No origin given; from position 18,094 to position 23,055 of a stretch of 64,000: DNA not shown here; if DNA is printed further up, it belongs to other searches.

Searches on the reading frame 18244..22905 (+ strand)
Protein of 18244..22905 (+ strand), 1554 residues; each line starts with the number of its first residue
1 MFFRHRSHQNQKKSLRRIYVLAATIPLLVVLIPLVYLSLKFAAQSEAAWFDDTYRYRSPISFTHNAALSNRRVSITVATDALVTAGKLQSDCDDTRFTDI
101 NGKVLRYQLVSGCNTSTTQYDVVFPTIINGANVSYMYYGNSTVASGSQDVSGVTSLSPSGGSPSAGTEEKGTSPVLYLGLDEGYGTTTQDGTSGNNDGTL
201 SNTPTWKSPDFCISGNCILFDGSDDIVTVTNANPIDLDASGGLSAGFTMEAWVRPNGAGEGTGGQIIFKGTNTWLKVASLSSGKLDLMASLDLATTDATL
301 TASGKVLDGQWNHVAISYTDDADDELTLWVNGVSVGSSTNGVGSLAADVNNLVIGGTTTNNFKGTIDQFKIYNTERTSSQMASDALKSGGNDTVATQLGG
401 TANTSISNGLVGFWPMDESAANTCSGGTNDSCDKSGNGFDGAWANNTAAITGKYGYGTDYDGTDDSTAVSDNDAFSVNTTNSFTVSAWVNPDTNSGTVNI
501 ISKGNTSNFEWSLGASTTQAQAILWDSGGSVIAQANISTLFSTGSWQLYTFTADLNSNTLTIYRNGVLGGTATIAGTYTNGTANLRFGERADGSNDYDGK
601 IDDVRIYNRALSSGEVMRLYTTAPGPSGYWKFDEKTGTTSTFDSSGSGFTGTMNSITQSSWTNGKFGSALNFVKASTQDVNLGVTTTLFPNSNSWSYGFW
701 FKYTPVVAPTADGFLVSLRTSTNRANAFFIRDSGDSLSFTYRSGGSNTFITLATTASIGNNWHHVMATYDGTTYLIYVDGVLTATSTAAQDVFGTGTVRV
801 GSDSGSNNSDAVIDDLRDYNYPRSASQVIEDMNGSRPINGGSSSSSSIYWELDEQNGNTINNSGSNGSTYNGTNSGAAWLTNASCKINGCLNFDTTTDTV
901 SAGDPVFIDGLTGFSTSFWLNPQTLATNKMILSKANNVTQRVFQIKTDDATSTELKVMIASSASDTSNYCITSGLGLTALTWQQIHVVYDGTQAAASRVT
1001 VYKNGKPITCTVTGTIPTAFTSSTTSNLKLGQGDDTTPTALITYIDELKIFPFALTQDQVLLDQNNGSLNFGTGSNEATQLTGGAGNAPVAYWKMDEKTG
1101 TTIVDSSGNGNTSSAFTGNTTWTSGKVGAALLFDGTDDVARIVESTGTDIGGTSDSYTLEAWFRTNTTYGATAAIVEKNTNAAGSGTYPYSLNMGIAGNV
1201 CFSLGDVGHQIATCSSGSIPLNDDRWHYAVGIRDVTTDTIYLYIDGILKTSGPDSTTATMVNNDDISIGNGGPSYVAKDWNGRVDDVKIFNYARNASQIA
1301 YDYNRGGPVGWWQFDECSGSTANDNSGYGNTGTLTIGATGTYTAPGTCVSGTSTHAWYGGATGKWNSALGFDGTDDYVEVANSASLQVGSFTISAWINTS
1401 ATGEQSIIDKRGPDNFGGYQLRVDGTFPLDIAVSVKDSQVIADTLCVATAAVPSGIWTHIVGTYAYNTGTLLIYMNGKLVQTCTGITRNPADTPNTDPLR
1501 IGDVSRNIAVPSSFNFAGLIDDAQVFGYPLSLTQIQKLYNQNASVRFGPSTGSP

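Call 3: search_protein_families(library=pfam, proteins=[window:18244-22905:+], max_evalue=0.01)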
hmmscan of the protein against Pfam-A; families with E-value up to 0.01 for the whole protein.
window:18244-22905:+ (1554 aa): 6 families
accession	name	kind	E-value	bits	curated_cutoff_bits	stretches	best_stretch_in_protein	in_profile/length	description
PF13385.13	Laminin_G_3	-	1.7e-124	411.8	27.6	6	461-616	1-150/151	Concanavalin A-like lectin/glucanases superfamily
PF07953.20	Toxin_R_bind_N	-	8.8e-20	71.7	23.8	2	462-611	34-191/191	Clostridium neurotoxin, N-terminal receptor binding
PF02210.31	Laminin_G_2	-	8.3e-15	55.8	22.9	1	279-371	24-123/126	Laminin G domain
PF02973.23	Sialidase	-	2.5e-08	34.1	26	0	550-617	109-182/189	Sialidase, N-terminal domain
PF00054.30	Laminin_G_1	-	2.6e-07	31.4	24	1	264-359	8-102/131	Laminin G domain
PF10102.14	DUF2341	-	0.00046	21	23.4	1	91-147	1-59/84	Domain of unknown function (DUF2341)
